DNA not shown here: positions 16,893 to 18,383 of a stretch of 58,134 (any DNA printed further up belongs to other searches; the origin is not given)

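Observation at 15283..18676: Candidate novel conflict module: soluble KAP NTPase, inactivated ImmA/IrrE-like protein and PIN-like (DUF4411-like) nuclease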

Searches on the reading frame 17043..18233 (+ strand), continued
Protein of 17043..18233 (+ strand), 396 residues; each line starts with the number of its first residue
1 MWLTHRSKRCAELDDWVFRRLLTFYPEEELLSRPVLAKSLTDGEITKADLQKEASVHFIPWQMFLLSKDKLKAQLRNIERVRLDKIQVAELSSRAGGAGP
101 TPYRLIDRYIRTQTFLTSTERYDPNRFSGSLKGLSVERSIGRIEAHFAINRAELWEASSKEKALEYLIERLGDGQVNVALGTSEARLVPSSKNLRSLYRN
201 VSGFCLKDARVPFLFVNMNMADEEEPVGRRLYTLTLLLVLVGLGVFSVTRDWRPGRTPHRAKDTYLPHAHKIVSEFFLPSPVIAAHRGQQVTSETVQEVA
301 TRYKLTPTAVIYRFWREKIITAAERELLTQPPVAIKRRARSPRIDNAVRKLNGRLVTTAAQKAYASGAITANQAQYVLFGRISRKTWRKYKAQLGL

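Call 48: search_protein_families(library=pfam, proteins=[P0023, P0024, P0025, P0026, P0027, P0028, P0021, P0018, P0017, P0013], max_evalue=1)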
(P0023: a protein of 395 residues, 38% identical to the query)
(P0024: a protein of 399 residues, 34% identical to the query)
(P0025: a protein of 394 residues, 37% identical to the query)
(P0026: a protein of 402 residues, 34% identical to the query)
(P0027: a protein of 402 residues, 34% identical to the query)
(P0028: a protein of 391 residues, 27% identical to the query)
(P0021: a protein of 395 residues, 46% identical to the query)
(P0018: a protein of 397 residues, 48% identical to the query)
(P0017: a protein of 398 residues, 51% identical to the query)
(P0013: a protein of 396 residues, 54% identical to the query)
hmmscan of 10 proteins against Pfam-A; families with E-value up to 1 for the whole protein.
P0023 (395 aa): 0 families

P0024 (399 aa): 0 families

P0025 (394 aa): 0 families

P0026 (402 aa): 0 families

P0027 (402 aa): 0 families

P0028 (391 aa): 1 family
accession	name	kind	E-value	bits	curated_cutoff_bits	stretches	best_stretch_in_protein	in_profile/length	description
PF10074.15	RovC_DNA-bd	-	0.055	14.5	26.4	0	287-331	26-72/107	T6SS, Transcription factor, DNA binding domain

P0021 (395 aa): 1 family
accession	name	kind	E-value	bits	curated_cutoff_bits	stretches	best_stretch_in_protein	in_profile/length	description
PF06114.19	Peptidase_M78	-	0.0035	17.6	22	1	200-312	18-122/123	IrrE N-terminal-like domain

P0018 (397 aa): 1 family
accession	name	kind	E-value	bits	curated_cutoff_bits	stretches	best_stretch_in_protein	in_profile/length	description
PF06114.19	Peptidase_M78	-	0.00027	21.2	22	1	200-314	17-122/123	IrrE N-terminal-like domain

P0017 (398 aa): 1 family
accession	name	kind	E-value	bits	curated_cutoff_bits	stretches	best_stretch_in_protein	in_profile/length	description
PF06114.19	Peptidase_M78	-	0.014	15.6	22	1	202-317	17-123/123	IrrE N-terminal-like domain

P0013 (396 aa): 1 family
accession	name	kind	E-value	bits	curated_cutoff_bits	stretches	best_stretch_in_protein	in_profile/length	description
PF06114.19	Peptidase_M78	-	0.028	14.7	22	1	199-315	16-123/123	IrrE N-terminal-like domain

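Call 54: find_related_loci(query=A1, collection=metagenome_contigs, flank=6000)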
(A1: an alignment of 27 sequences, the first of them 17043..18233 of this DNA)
Query A1 (396 aa) in metagenome_contigs; peptide patterns used: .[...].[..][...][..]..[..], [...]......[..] (x = any residue, [..] = any of these).
152 stretches matched a pattern; 41 encode a relative of the query (tblastn E <= 1e-3); 41 distinct loci.
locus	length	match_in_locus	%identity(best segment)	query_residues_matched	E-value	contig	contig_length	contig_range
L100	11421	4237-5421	46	1-396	9e-116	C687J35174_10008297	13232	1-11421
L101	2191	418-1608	41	1-396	3e-106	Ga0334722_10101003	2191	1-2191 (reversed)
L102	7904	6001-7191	38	1-396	1e-87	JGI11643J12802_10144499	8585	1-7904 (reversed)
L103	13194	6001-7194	35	1-396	4e-80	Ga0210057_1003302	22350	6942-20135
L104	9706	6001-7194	34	1-396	2e-75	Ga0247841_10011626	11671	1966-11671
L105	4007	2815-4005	35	1-395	2e-75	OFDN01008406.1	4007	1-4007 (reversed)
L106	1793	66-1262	35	1-396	3e-78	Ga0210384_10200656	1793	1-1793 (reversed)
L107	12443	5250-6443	35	1-396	2e-74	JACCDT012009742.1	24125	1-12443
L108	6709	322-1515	32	1-396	1e-74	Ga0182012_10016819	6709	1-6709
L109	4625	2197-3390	33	1-396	2e-73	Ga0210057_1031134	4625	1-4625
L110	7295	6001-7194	34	1-396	2e-73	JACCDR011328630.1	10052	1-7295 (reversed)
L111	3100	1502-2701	33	1-396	3e-73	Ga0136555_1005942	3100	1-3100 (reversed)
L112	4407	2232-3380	38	13-396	6e-73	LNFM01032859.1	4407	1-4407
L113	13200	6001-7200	34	1-396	3e-72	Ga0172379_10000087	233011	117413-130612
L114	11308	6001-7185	35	1-393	4e-71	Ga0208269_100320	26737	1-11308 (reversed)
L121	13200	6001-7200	33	1-396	4e-67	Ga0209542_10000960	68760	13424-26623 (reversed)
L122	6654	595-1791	32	1-396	2e-67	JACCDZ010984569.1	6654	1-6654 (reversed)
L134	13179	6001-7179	31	11-394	9e-42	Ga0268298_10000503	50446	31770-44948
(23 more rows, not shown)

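Call 66: search_protein_families(library=pfam, alignment_id=A4, max_evalue=0.00001)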
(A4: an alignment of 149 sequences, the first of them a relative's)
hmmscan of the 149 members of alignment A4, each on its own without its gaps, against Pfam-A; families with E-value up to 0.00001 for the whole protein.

A. member 1, L100:376-1026:+ (217 aa): 0 families

B. families by the number of members that match (of 149 scanned): 120 families (the first 25 are shown)
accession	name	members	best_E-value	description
PF00239.26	Resolvase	8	9.8e-33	Resolvase, N terminal domain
PF01420.25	Methylase_S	7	2.2e-53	Type I restriction modification DNA specificity domain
PF07508.19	Recombinase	7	2.5e-17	Recombinase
PF11867.13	T1RH-like_C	6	3.5e-124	Type I restriction enzyme HindI endonuclease subunit-like, C-terminal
PF18766.7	SWI2_SNF2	6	3.9e-81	SWI2/SNF2 ATPase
PF04313.20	HSDR_N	6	4.4e-45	Type I restriction enzyme R protein N terminus (HSDR_N)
PF04851.21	ResIII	6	3.3e-26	Type III restriction enzyme, res subunit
PF22679.2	T1R_D3-like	6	1.6e-23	Type I restriction enzyme subunit R domain 3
PF02384.22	N6_Mtase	5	1.2e-108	N-6 DNA Methylase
PF01863.23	YgjP-like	4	3.8e-45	YgjP-like, metallopeptidase domain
PF12161.14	HsdM_N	4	4.5e-28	HsdM N-terminal domain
PF12686.12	DUF3800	4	1.7e-13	Protein of unknown function (DUF3800)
PF13408.12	Zn_ribbon_recom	4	1.7e-07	Recombinase zinc beta ribbon domain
PF01555.25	N6_N4_Mtase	3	4.3e-40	DNA methylase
PF05257.22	CHAP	3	5.4e-14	CHAP domain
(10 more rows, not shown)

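Call 67: search_protein_families(library=padloc, alignment_id=A4, max_evalue=0.00001)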
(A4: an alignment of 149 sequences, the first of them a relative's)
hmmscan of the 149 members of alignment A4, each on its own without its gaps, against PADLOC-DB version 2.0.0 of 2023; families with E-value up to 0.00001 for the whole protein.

A. member 1, L100:376-1026:+ (217 aa): 0 families

B. families by the number of members that match (of 149 scanned): 377 families (the first 25 are shown)
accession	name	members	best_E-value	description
PDLC03019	MTase_I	9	8e-239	Type I methyltransferase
PDLC04134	mad2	9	8.8e-53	mads_2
PDLC03040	REase_I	7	0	Type I restriction enzyme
PDLC03099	Specificity_I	7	4.7e-53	Type I specificity subunit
PDLC03068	Specificity_I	7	8.7e-53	Type I specificity subunit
PDLC03098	Specificity_I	7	1.9e-52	Type I specificity subunit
PDLC03032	MTase_I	7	2.7e-47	Type I methyltransferase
PDLC03089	Specificity_I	7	2.1e-44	Type I specificity subunit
PDLC03165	Specificity_I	7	2.2e-44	Type I specificity subunit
PDLC03178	Specificity_I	7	2.8e-43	Type I specificity subunit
PDLC03164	Specificity_I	7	7.9e-41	Type I specificity subunit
PDLC03101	Specificity_I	7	3.5e-40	Type I specificity subunit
PDLC03154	Specificity_I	7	7.7e-38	Type I specificity subunit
PDLC03087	Specificity_I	7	8.5e-38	Type I specificity subunit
PDLC03086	Specificity_I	7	1.8e-36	Type I specificity subunit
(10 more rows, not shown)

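Call 69: search_dna_similar(query=window:17043-18233:+, collection=plasmids, mode=protein, max_evalue=0.001, max_rows=15)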
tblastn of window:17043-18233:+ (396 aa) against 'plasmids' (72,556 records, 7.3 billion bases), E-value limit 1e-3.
No match.

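Call 70: search_dna_similar(query=window:17043-18233:+, collection=phages, mode=protein, max_evalue=0.001, max_rows=15)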
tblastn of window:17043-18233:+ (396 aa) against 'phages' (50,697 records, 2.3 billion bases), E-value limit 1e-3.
No match.

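Call 71: find_related_loci(query=A1, collection=viral_contigs, flank=6000)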
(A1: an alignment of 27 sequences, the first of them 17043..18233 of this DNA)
Query A1 (396 aa) in viral_contigs; peptide patterns used: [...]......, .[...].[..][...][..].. (x = any residue, [..] = any of these).
63 stretches matched a pattern, but none encodes a relative of the query by tblastn (E <= 1e-3).

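Call 91: fold_search(model_id=the predicted structure, library=viral)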
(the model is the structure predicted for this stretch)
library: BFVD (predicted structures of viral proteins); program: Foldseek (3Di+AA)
matches with E <= 10: 160; with E <= 0.001: 3
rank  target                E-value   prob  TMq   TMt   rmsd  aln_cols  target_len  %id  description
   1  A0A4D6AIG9            5.2e-04  1.00  0.28  0.41  12.3       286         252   14  (no name in the UniProt tables at hand)
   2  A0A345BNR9            7.0e-04  1.00  0.29  0.53  15.4       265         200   10  (no name in the UniProt tables at hand)
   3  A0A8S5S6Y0            8.6e-04  1.00  0.30  0.49  21.6       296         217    9  IrrE protein [Siphoviridae sp. ctAFE3]
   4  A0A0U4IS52            3.8e-03  1.00  0.26  0.65   5.9       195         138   12  (no name in the UniProt tables at hand)
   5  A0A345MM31            2.5e-02  0.99  0.28  0.53   6.6       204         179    7  (no name in the UniProt tables at hand)
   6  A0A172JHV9            1.5e-01  0.08  0.12  0.11  31.1       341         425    9  Zincin protease [Bacillus phage AR9]
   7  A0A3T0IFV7            1.6e-01  0.06  0.13  0.08  24.0       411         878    9  (no name in the UniProt tables at hand)
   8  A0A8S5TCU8            1.7e-01  0.66  0.27  0.45  10.3       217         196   11  IrrE N-terminal-like domain [Siphoviridae sp. ctw757]
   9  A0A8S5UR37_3          2.8e-01  0.11  0.16  0.06  16.8       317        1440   14  Uncharacterized protein [Podoviridae sp. ctQyH19]
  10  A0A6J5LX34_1          2.9e-01  0.08  0.18  0.09  24.7       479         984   10  Uncharacterized protein [uncultured Caudovirales phage]
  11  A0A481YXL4            5.2e-01  0.03  0.12  0.11  25.7       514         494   11  NADAR domain with protein tyrosine phosphatase [Marseillevirus LCMAC201]
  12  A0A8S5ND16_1          6.4e-01  0.06  0.15  0.09  25.1       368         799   10  Matrixin [Caudovirales sp. ctSxd6]
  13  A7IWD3                6.4e-01  0.02  0.10  0.04  27.4       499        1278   12  Uncharacterized protein B258R [Paramecium bursaria Chlorella virus NY2A]
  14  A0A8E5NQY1            6.7e-01  0.02  0.10  0.10  28.0       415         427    9  (no name in the UniProt tables at hand)
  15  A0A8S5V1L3            7.0e-01  0.25  0.16  0.46   5.2       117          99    9  SprT-like family protein [Myoviridae sp. ctJ2i1]
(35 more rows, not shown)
